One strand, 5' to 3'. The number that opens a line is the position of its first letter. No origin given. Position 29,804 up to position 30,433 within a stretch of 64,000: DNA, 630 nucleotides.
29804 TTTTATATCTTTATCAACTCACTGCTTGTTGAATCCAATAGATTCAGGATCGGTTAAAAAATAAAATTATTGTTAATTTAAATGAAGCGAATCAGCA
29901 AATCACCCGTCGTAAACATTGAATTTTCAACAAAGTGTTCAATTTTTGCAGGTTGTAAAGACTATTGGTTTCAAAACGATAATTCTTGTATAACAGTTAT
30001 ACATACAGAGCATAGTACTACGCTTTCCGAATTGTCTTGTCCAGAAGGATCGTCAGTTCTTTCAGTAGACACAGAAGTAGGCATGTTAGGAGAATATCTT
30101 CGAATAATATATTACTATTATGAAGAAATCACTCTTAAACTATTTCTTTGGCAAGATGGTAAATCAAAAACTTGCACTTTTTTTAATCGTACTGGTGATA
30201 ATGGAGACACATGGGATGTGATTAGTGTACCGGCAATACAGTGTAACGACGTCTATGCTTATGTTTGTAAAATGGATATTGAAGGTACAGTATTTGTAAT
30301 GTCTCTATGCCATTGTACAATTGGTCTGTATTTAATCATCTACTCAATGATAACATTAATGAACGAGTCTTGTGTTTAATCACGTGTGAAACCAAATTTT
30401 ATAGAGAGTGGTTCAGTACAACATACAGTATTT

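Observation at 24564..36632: Single gene encoding an unusual mosaic receptor: 7 SRCR - C-type lectin - LDLa - kringle - 6 LDLa - LRRs - rhodopsin-type 7TM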

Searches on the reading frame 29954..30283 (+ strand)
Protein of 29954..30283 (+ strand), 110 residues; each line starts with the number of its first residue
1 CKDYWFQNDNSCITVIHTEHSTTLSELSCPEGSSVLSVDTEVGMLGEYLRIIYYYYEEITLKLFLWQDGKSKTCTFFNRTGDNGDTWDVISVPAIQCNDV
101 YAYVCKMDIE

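Call 39: search_solved_structures(query=A1, max_evalue=10, show_alignments=1)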
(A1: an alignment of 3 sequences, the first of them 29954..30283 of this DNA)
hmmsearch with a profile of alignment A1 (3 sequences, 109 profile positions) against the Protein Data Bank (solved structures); distinct sequences matched with E-value up to 10: 0.

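Call 45: predict_structure(alignment_id=A1)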
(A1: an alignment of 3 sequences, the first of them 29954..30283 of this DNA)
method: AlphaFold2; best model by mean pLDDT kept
length: 110 residues; sequences in the alignment: 3
mean_pLDDT: 77.7   pTM: 0.72
mean pLDDT of the five models: 77.7, 73.8, 71.0, 62.2, 60.4
residues with pLDDT >= 90: 5; 70-90: 77; 50-70: 27; < 50: 1
segments of 3 or more residues with pLDDT < 50: none
pLDDT, mean of each block of 10 residues (from residue 1): 78 84 87 85 65 55 84 83 67 84 84
secondary structure, 60 per line:
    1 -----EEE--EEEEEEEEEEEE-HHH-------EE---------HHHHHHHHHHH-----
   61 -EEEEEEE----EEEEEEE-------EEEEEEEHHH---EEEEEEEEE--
elements in order: E6-8 E11-22 H45-55 E62-68 E73-79 E87-93 E100-108

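Call 47: fold_search(model_id=the predicted structure, library=pdb)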
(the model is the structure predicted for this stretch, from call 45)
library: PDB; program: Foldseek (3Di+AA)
matches with E <= 10: 305; with E <= 0.001: 0
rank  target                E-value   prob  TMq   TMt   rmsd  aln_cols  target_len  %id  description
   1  1uos_B                1.1e-03  1.00  0.59  0.53   6.3       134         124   14  The Crystal Structure of the Snake Venom Toxin Convulxin (released 2003-10-14)
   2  4uww                  1.2e-03  1.00  0.63  0.55   4.4       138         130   17  Crystallographic Structure of the Intramineral Protein Struthicalcin from Struthio camelus Eggshell (released 2015-04-08)
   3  1y17_A                1.3e-03  1.00  0.55  0.48   7.0       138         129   14  crystal structure of Aa-X-bp-II, a snake venom protein with the activity of binding to coagulation factor X from Agkis (released 2006-03-07)
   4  3gpr_B                1.4e-03  1.00  0.61  0.54   5.9       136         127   10  Crystal structure of rhodocetin (released 2009-12-15)
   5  1umr_A                1.7e-03  1.00  0.58  0.50   5.1       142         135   13  Crystal structure of the platelet activator convulxin, a disulfide linked a4b4 cyclic tetramer from the venom of Crota (released 2003-11-21)
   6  3ubu_A                2.0e-03  1.00  0.57  0.50   6.4       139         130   16  Crystal structure of agkisacucetin, a GpIb-binding snaclec (snake C-type lectin) that inhibits platelet (released 2012-04-11)
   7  1bj3_A                3.1e-03  1.00  0.51  0.45   6.1       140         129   14  CRYSTAL STRUCTURE OF COAGULATION FACTOR IX-BINDING PROTEIN (IX-BP) FROM VENOM OF HABU SNAKE WITH A HETERODIMER OF C-TY (released 1999-08-16)
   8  2vrp_B                3.9e-03  1.00  0.57  0.52   7.0       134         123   11  Structure of rhodocytin (released 2008-07-08)
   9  1u0n_C                5.9e-03  1.00  0.56  0.50   6.3       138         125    9  The ternary von Willebrand Factor A1-glycoprotein Ibalpha-botrocetin complex (released 2005-04-19)
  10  3bx4_B                1.1e-02  1.00  0.59  0.54   6.7       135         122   11  Crystal structure of the snake venom toxin aggretin (released 2008-08-26)
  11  1oz7_B                1.3e-02  1.00  0.54  0.50   6.6       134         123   10  Crystal structure of Echicetin from the venom of Indian saw-scaled viper (Echis carinatus) at 2.4 resolution (released 2003-12-30)
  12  1v4l_B                1.3e-02  0.99  0.53  0.48  13.7       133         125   14  Crystal structure of a platelet agglutination factor isolated from the venom of Taiwan habu (Trimeresurus mucrosquamat (released 2003-12-02)
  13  6xfq_B                1.4e-02  0.98  0.47  0.43   7.5       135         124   16  Structure of a novel antithrombotic agent Agkisacucetin in complex with the platelet glycoprotein Ib receptor (released 2021-06-23)
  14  1jzn_A                1.7e-02  1.00  0.60  0.51   5.2       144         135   12  crystal structure of a galactose-specific C-type lectin (released 2003-07-01)
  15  5f2q_B                1.8e-02  1.00  0.59  0.50   5.3       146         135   13  C-type lectin from Bothrops jararacussu (released 2016-12-07)
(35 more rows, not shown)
